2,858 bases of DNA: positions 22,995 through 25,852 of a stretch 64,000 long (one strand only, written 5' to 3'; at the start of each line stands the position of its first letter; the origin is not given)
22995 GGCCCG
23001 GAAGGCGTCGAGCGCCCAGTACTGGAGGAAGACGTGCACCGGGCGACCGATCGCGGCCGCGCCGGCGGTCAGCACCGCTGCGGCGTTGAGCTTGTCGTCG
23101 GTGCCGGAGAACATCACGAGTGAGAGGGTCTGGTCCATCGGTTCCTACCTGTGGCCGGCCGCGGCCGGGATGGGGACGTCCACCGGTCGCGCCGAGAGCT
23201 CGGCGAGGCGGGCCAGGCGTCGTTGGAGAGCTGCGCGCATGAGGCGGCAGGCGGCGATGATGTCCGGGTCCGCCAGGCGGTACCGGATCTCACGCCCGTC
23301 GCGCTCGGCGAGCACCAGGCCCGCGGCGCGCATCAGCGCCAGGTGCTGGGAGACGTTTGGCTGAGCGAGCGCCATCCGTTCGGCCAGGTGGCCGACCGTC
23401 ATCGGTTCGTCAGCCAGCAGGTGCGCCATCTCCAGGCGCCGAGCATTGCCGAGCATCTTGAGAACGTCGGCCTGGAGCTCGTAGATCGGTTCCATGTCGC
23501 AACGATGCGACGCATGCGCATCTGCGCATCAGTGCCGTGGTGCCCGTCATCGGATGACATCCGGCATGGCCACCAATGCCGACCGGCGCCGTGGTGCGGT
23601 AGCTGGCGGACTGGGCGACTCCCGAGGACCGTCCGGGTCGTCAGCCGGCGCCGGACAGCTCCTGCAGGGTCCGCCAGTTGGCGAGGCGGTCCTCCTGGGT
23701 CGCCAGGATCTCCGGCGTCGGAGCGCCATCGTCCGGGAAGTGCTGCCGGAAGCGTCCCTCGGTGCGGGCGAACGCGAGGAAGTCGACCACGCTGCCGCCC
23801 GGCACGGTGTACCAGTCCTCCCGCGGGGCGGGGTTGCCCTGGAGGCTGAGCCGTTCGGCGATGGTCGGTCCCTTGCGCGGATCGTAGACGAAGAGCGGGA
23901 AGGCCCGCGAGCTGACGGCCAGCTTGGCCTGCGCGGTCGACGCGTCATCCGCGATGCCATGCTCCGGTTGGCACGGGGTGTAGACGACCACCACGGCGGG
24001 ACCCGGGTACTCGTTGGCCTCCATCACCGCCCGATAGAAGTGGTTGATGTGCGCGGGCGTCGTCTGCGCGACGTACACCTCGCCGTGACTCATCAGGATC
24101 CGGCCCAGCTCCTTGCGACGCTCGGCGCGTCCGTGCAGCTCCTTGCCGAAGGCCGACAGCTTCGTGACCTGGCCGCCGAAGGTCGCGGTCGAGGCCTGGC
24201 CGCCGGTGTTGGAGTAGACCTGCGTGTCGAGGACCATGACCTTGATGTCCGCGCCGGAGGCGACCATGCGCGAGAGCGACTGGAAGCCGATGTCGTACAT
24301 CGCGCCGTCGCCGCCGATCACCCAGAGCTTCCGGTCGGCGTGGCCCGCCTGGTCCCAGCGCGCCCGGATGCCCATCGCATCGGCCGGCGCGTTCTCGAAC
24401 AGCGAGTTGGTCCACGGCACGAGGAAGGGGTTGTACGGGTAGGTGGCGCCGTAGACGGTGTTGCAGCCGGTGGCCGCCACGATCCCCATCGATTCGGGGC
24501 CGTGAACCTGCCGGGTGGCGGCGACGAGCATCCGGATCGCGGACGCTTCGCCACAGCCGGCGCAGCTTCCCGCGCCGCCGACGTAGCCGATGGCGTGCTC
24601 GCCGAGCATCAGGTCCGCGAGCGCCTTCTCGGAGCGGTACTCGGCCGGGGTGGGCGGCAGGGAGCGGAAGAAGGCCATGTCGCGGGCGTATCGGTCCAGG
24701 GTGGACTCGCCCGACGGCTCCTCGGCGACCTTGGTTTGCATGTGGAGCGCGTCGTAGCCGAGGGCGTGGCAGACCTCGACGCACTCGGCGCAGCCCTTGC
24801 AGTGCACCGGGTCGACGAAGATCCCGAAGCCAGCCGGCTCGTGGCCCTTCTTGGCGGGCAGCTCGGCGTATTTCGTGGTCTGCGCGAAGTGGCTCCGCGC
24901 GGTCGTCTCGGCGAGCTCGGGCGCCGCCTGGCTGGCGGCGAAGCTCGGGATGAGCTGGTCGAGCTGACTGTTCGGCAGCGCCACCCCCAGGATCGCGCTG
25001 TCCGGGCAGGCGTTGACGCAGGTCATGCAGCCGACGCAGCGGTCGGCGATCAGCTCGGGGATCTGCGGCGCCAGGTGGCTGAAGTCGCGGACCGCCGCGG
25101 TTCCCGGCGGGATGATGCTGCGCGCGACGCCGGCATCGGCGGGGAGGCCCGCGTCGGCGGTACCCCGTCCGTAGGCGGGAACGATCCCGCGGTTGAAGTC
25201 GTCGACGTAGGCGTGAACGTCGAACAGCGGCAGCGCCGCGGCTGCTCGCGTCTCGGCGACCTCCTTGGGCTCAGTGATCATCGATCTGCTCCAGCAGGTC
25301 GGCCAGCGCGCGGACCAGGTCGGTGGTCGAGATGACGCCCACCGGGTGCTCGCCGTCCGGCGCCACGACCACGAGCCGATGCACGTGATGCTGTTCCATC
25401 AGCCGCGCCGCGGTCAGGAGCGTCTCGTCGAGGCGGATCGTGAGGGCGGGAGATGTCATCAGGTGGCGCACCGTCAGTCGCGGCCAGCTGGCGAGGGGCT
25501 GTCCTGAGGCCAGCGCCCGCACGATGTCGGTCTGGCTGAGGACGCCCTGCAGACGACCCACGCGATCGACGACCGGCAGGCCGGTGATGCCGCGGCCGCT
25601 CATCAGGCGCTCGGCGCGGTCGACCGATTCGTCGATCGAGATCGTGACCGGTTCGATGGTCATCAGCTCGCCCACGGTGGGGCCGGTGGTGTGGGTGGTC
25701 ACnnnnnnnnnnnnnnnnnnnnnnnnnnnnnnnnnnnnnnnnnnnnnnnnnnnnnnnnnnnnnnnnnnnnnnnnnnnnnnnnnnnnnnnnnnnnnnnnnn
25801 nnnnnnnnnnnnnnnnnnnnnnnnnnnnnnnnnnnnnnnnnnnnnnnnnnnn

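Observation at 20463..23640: Second sulfur-relay operon: arsR-family, dsrE, tusA, long dsrE-like, tusA, sqr, then a P2-type cation ATPase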

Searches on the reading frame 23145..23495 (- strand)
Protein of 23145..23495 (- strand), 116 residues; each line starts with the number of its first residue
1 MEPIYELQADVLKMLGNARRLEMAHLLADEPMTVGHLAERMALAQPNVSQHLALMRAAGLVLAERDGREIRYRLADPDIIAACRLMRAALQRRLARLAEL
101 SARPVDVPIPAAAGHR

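Call 3: search_protein_families(library=pfam, proteins=[window:23145-23495:-], max_evalue=0.01)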
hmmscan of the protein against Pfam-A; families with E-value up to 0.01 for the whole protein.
window:23145-23495:- (116 aa): 10 families
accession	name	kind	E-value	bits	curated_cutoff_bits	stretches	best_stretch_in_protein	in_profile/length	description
PF01022.26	HTH_5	-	6.9e-11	42.3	22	1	19-61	3-45/47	Bacterial regulatory protein, arsR family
PF12802.13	MarR_2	-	8.8e-09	35.8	27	1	25-68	12-60/61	MarR family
PF12840.13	HTH_20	-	2e-08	34.5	27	1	20-61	6-48/51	Helix-turn-helix domain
PF25212.1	HVO_A0114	-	0.00013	22.1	27.6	1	18-70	22-75/84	HVO_A0114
PF02082.26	Rrf2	-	0.0002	21.9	30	1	22-77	14-68/132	Iron-dependent Transcriptional regulator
PF24035.1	DUF7344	-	0.00032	21.5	27.8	1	13-45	2-34/76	Domain of unknown function (DUF7344)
PF13545.12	HTH_Crp_2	-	0.0011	19.3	27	1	29-76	20-63/70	Crp-like helix-turn-helix domain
PF01978.25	TrmB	-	0.0015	18.8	25.6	1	25-77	16-67/68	Sugar-specific transcriptional regulator TrmB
PF13412.12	HTH_24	-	0.0022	18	21.9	0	25-61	11-47/48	Winged helix-turn-helix DNA-binding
PF21476.4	PF0610-like_N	-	0.0033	18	33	1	19-52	2-35/50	PF0610-like, N-terminal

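Call 4: search_protein_families(library=ncbifam, proteins=[window:23145-23495:-], max_evalue=0.01)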
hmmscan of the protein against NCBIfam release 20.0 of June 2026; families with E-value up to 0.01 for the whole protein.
window:23145-23495:- (116 aa): 11 families
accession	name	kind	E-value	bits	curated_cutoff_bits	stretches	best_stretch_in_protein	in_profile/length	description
NF033788.1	HTH_metalloreg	subfamily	6.5e-24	83.5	55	1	9-80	2-74/77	metalloregulator ArsR/SmtB family transcription factor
NF033789.1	repress_SdpR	subfamily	7.9e-14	51.3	100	1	12-75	2-65/79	autorepressor SdpR family transcription factor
NF040642.1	sulf_sens_BigR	equivalog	1.6e-13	50.5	155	1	9-77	11-79/95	sulfite-sensing transcriptional repressor BigR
NF047906.1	CdPbTransRegCmtR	equivalog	3.5e-13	49.3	150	1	15-84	14-87/104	Cd(II)/Pb(II)-sensing metalloregulatory transcriptional regulator CmtR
NF045707.1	Dbac_1936_reg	equivalog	2.4e-11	43.5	115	1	7-87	6-86/99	ArsR/SmtB-type metalloregulator TsoR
NF007528.0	PRK10141.1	subfamily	1e-10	41.5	97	1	10-81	8-79/117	metalloregulator ArsR/SmtB family transcription factor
NF041413.1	ArsR_Rv2640c_fam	equivalog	6.2e-08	33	155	1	12-86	36-113/118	Rv2640c family ArsR-like transcriptional regulator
NF052532.1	TransRegPagRBaca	equivalog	2.9e-06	27.3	170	1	5-83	14-92/99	transcriptional repressor PagR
NF053602.1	Phr_regulator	exception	0.00023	20.8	320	1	11-62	5-56/191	heat shock transcription regulator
NF007297.0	PRK09775.1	equivalog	0.0016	17.2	401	1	22-101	6-84/446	type II toxin-antitoxin system HipA family toxin YjjJ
NF053755.1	MsvR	equivalog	0.0046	16.7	220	1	12-71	7-66/236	transcriptional factor MsvR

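Call 18: search_solved_structures(query=window:23145-23495:-, max_evalue=0.001, show_alignments=5)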
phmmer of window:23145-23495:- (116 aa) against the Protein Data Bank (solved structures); distinct sequences matched with E-value up to 0.001: 26.
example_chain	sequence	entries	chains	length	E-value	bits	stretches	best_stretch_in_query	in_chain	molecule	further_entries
6jmi_A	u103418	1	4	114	1.6e-13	54.4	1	2-95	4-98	Uncharacterized HTH-type transcriptional regulator Rv0081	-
4k2e_A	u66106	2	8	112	1.2e-10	45.2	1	11-87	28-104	Transcriptional activator HlyU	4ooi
3jth_A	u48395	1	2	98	5.7e-10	43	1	11-88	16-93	Transcription activator HlyU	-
5znx_A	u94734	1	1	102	6.4e-10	42.8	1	11-88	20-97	Transcriptional activator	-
4ggg_A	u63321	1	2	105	1.5e-09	41.7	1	7-83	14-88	Repressor protein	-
2kjb_A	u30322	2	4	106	2.1e-09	41.2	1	7-83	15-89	CzrA protein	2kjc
1r1u_A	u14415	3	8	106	2.1e-09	41.2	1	7-83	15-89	repressor protein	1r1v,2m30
6cdb_A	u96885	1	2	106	2.9e-09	40.7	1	7-83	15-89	ArsR family transcriptional regulator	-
2jsc_A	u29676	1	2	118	5.6e-09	39.8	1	15-83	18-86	Transcriptional regulator Rv1994c/MT2050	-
6cda_A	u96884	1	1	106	1.1e-08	38.9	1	7-83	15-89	ArsR family transcriptional regulator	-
4omy_A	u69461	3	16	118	1.5e-08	38.5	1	6-79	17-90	NolR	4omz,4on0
8qkf_A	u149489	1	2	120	2.5e-08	37.7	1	4-79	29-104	ArsR family transcriptional regulator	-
3pqj_A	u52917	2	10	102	1.3e-07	35.4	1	8-78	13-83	Biofilm growth-associated repressor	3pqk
6o8k_A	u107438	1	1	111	2e-07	34.8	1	9-79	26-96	Transcriptional regulator, ArsR family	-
13ct_A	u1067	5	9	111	2e-07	34.8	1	9-79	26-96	Transcriptional regulator, ArsR family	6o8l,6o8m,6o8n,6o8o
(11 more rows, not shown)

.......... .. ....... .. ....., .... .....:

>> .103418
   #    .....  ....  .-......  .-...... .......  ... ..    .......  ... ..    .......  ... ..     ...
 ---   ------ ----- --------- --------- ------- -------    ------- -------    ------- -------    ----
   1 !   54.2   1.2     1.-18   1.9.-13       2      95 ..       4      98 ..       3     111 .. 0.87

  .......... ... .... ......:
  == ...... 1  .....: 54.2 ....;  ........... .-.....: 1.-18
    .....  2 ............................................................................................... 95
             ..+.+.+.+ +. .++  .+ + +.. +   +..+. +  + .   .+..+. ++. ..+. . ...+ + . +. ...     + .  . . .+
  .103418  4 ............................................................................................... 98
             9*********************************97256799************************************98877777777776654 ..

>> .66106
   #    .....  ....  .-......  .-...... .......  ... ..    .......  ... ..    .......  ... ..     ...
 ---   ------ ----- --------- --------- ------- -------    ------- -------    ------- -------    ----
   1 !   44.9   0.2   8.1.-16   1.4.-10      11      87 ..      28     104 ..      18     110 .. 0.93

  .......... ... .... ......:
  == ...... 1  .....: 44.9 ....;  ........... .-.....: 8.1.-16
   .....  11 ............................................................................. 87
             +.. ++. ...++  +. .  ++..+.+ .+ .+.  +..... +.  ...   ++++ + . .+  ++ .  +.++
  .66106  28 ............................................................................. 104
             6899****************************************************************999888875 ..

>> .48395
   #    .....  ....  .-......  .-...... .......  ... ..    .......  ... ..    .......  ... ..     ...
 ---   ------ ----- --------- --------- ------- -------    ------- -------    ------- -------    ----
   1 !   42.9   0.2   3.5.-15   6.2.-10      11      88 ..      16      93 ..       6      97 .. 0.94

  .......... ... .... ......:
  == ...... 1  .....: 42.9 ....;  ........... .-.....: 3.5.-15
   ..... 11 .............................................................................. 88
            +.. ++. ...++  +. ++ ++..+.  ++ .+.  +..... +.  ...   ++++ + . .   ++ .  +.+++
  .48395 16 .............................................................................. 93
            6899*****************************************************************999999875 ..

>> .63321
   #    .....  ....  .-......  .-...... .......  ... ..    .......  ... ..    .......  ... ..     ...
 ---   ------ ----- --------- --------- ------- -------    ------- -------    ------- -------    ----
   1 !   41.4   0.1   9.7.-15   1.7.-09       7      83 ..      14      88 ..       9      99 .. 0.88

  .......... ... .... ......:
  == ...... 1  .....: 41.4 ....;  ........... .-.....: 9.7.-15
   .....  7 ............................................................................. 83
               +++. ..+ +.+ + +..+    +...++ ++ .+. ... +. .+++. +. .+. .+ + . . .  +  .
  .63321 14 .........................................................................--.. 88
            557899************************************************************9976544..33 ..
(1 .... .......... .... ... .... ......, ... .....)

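Call 41: find_homologous_proteins(query=window:23145-23495:-, max_evalue=0.00001)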
Query window:23145-23495:- (116 aa): 427 proteins with E <= 0.00001 among 835 candidates; the best 120 are listed.
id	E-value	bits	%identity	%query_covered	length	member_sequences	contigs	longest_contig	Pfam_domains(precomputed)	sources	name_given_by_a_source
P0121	2.0e-64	232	100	100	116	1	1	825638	PF12840.14,PF01022.27,PF12802.14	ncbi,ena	-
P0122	2.3e-57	210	90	100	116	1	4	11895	PF12840.14,PF01022.27,PF12802.14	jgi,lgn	jgi:DNA-binding transcriptional ArsR family regulator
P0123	9.6e-57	208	87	100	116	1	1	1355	PF12840.14,PF01022.27,PF12802.14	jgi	jgi:ArsR family transcriptional regulator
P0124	1.5e-56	207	89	100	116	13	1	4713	PF12840.14,PF01022.27,PF12802.14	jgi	-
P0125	4.1e-56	206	88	100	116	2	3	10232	PF12840.14,PF01022.27,PF12802.14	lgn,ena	-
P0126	5.2e-56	205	88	100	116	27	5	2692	PF12840.14,PF01022.27,PF12802.14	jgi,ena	jgi:ArsR family transcriptional regulator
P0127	9.0e-56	205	88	100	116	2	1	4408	PF12840.14,PF01022.27,PF12802.14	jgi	jgi:DNA-binding transcriptional ArsR family regulator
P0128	1.6e-55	204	86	100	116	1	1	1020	PF12840.14,PF01022.27,PF12802.14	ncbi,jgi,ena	-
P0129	1.8e-55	204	86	100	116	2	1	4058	PF12840.14,PF01022.27,PF12802.14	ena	-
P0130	3.3e-55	203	87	100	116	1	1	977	PF12840.14,PF01022.27,PF12802.14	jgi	-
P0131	6.4e-55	202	88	100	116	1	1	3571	PF12840.14,PF01022.27,PF12802.14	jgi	jgi:ArsR family transcriptional regulator, zinc-responsive transcriptional repressor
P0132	7.4e-55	202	87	100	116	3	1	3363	PF12840.14,PF01022.27,PF12802.14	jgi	jgi:DNA-binding transcriptional ArsR family regulator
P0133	1.0e-54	201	87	100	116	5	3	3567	PF12840.14,PF01022.27,PF12802.14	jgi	jgi:DNA-binding transcriptional ArsR family regulator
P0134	1.8e-54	200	85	100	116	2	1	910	PF12840.14,PF13412.13,PF25212.3,PF01022.27,PF12802.14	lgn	-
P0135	5.0e-54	199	86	100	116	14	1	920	PF12840.14,PF01022.27,PF12802.14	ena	-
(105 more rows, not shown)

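Call 42: find_encoding_contigs(protein=P0121, flank=10000, max_places=2)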
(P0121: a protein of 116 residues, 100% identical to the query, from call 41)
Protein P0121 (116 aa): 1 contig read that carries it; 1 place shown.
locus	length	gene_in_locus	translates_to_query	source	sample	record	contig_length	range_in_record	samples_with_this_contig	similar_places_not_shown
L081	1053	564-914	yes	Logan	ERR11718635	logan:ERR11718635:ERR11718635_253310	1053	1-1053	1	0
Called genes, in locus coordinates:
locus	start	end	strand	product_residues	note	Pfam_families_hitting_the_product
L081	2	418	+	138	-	?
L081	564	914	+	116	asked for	PF12802:MarR_2, PF12840:HTH_20, PF01022:HTH_5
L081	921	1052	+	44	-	?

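Call 81: predict_structure(alignment_id=A2)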
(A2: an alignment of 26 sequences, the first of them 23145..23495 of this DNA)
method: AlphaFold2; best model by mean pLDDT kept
length: 116 residues; sequences in the alignment: 26
mean_pLDDT: 86.1   pTM: 0.69
mean pLDDT of the five models: 86.1, 85.7, 85.6, 84.3, 83.7
residues with pLDDT >= 90: 70; 70-90: 26; 50-70: 14; < 50: 6
segments of 3 or more residues with pLDDT < 50: 1-4
pLDDT, mean of each block of 10 residues (from residue 1): 56 89 94 98 98 95 94 91 85 94 71 55
secondary structure, 60 per line:
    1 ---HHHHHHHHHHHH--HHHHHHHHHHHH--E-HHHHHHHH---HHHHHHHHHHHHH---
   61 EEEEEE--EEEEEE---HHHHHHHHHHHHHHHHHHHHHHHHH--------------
elements in order: H4-15 H18-29 H34-41 H45-57 E61-66 E69-74 H78-102

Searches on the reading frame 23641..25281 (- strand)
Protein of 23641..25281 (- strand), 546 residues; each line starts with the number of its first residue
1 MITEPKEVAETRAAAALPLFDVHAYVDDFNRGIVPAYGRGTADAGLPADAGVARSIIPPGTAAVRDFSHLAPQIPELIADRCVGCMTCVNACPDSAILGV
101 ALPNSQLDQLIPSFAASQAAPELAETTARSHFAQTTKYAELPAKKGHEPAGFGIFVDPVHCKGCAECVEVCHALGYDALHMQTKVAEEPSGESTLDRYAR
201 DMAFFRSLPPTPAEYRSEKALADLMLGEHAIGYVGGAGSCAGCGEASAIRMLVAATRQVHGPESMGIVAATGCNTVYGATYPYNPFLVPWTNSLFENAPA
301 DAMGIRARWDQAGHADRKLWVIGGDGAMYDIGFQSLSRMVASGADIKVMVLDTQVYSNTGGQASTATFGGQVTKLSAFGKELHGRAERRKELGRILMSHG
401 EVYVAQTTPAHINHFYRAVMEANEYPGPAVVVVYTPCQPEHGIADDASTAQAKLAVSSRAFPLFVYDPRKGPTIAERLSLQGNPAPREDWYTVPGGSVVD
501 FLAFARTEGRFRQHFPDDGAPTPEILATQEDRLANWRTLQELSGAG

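Call 3: search_protein_families(library=pfam, proteins=[window:23641-25281:-], max_evalue=0.01)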
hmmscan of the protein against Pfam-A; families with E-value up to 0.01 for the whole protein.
window:23641-25281:- (546 aa): 11 families
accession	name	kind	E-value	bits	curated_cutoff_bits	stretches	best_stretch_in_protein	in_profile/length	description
PF02775.26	TPP_enzyme_C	-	3.6e-14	53.2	21.9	1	271-433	2-151/151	Thiamine pyrophosphate enzyme, C-terminal TPP binding domain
PF13187.11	Fer4_9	-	3.4e-08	33.8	27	1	74-97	34-52/52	4Fe-4S dicluster domain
PF12837.12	Fer4_6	-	1.4e-06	28.4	25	1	79-97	6-24/24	4Fe-4S binding domain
PF14697.11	Fer4_21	-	1.5e-06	28.7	35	1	76-96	35-56/59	4Fe-4S dicluster domain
PF13484.11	Fer4_16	-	4.2e-06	27.9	30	1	81-100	1-20/66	4Fe-4S double cluster binding domain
PF12838.12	Fer4_7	-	4.2e-06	27.6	27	1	81-172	1-49/52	4Fe-4S dicluster domain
PF00037.32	Fer4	-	8.7e-06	25.8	21.1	1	77-97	3-23/24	4Fe-4S binding domain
PF12797.12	Fer4_2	-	3.2e-05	24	24.5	1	75-93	3-21/22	4Fe-4S binding domain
PF13183.11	Fer4_8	-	4.5e-05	24.3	27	1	79-172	2-65/68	4Fe-4S dicluster domain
PF13237.11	Fer4_10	-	0.00033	20.9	25.5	1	78-171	5-52/53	4Fe-4S dicluster domain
PF12800.12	Fer4_4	-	0.00065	20.3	24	1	80-93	2-15/17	4Fe-4S binding domain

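Call 4: search_protein_families(library=ncbifam, proteins=[window:23641-25281:-], max_evalue=0.01)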
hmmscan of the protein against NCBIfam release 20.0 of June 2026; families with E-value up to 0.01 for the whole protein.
window:23641-25281:- (546 aa): 50 families (the best 25 are shown)
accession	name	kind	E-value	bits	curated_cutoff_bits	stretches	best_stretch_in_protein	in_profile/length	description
TIGR02176.1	pyruv_ox_red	equivalog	5.1e-63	213.4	911.35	2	317-471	954-1105/1167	pyruvate:ferredoxin (flavodoxin) oxidoreductase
NF008819.1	PRK11865.1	equivalog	3.5e-46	157.8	405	1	233-467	14-242/300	pyruvate synthase subunit PorB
NF008818.0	PRK11864.1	subfamily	9.8e-37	126.7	405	1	234-467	15-238/300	3-methyl-2-oxobutanoate dehydrogenase subunit beta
NF045792.1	OxalOxredbeta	equivalog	1.4e-26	93.2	590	1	232-466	16-254/311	oxalate oxidoreductase subunit beta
NF045766.1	PhenlGlyoxDHPadI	equivalog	3.5e-26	92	700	1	78-477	10-394/443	NADH-dependent phenylglyoxylate dehydrogenase subunit beta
NF008820.0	PRK11866.1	equivalog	7.2e-13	48.6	402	1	240-437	18-201/287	2-oxoacid ferredoxin oxidoreductase subunit beta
TIGR02177.1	PorB_KorB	subfamily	6.7e-12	45.5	261.9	1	240-438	4-188/286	2-oxoacid:acceptor oxidoreductase, beta subunit, pyruvate/2-ketoisovalerate family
TIGR03336.1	IOR_alpha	equivalog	1.2e-09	37.1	650.9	1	314-440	419-534/595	indolepyruvate ferredoxin oxidoreductase subunit alpha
NF041171.1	Oxoac_fdxbeta_Archa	equivalog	3.5e-09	36.4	423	1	240-438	6-190/296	2-oxoacid:ferredoxin oxidoreductase subunit beta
NF008821.0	PRK11869.1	equivalog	3.7e-08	32.6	438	1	240-438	17-201/286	2-oxoacid ferredoxin oxidoreductase subunit beta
TIGR02179.1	PorD_KorD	subfamily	6.4e-06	26.2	60.05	1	75-98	20-43/78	2-oxoacid:acceptor oxidoreductase, delta subunit, pyruvate/2-ketoisovalerate family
NF007204.0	PRK09625.1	equivalog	6.9e-06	26.1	125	0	156-173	86-103/133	pyruvate flavodoxin oxidoreductase subunit delta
NF007205.0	PRK09626.1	equivalog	1.7e-05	24.8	93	0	77-98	51-72/105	2-oxoglutarate-acceptor oxidoreductase subunit OorD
NF040684.1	PorD_Arch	equivalog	3.2e-05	23.9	120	1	59-97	11-49/85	pyruvate synthase subunit PorD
NF006221.0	PRK08348.1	subfamily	5.1e-05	23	124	0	80-98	44-62/136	NADH-plastoquinone oxidoreductase subunit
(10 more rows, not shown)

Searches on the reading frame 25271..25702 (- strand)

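Call 3: search_protein_families(library=pfam, proteins=[window:25271-25702:-], max_evalue=0.01)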
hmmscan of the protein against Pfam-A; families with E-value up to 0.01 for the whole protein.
window:25271-25702:- (143 aa): 1 family
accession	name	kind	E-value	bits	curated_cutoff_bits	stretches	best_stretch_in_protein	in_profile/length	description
PF00571.33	CBS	-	2.3e-30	105.1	24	2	10-65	1-56/57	CBS domain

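Call 4: search_protein_families(library=ncbifam, proteins=[window:25271-25702:-], max_evalue=0.01)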
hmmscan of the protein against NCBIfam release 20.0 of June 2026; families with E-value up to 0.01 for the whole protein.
window:25271-25702:- (143 aa): 25 families
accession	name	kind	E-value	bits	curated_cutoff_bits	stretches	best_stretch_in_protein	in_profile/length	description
TIGR00393.1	kpsF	subfamily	4.7e-13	49.3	203.7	2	44-124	192-267/268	KpsF/GutQ family sugar-phosphate isomerase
TIGR01302.1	IMP_dehydrog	equivalog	7.4e-10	38.3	481.5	1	13-132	85-199/450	IMP dehydrogenase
NF011442.0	PRK14869.1-4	equivalog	2.9e-09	35.9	400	1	5-67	67-129/543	putative manganese-dependent inorganic diphosphatase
NF011449.0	PRK14869.2-5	equivalog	7.5e-09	35.1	411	2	77-139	68-130/451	putative manganese-dependent inorganic diphosphatase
NF011443.0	PRK14869.1-5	equivalog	1.1e-08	34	335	1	9-63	70-124/546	putative manganese-dependent inorganic diphosphatase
NF053603.1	HhpR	exception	1.9e-08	33.8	520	1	10-133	3-117/282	CBS domain-containing high hydrostatic pressure regulator HhpR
NF041552.1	TF_PrdR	equivalog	2.2e-08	32.9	795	1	9-139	7-131/577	sigma-54 dependent transcriptional regulator PrdR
NF053863.1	DS11_antiphage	equivalog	2.3e-08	33.5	260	1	16-134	83-193/305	CBS domain-containing anti-phage protein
NF011447.0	PRK14869.2-3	equivalog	2.4e-08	33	522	1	69-133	61-124/540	putative manganese-dependent inorganic diphosphatase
NF053704.1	TransRegCcpNBacil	equivalog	5.4e-08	32.5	260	1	16-138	82-207/208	transcriptional regulator CcpN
TIGR01137.1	cysta_beta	equivalog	7.5e-08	31.5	510.25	1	9-133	339-456/457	cystathionine beta-synthase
NF011445.0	PRK14869.2-1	equivalog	1.5e-07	30.2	483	1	8-60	68-120/548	putative manganese-dependent inorganic diphosphatase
NF005869.0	PRK07807.1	equivalog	3.7e-07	29.6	549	0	78-130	91-142/479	GuaB1 family IMP dehydrogenase-related protein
NF002505.0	PRK01862.1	equivalog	1.3e-06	27.3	482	1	9-135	448-572/577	ClcB-like voltage-gated chloride channel protein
NF011440.0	PRK14869.1-2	equivalog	2.9e-06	26.2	746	0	12-66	71-125/541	putative manganese-dependent inorganic diphosphatase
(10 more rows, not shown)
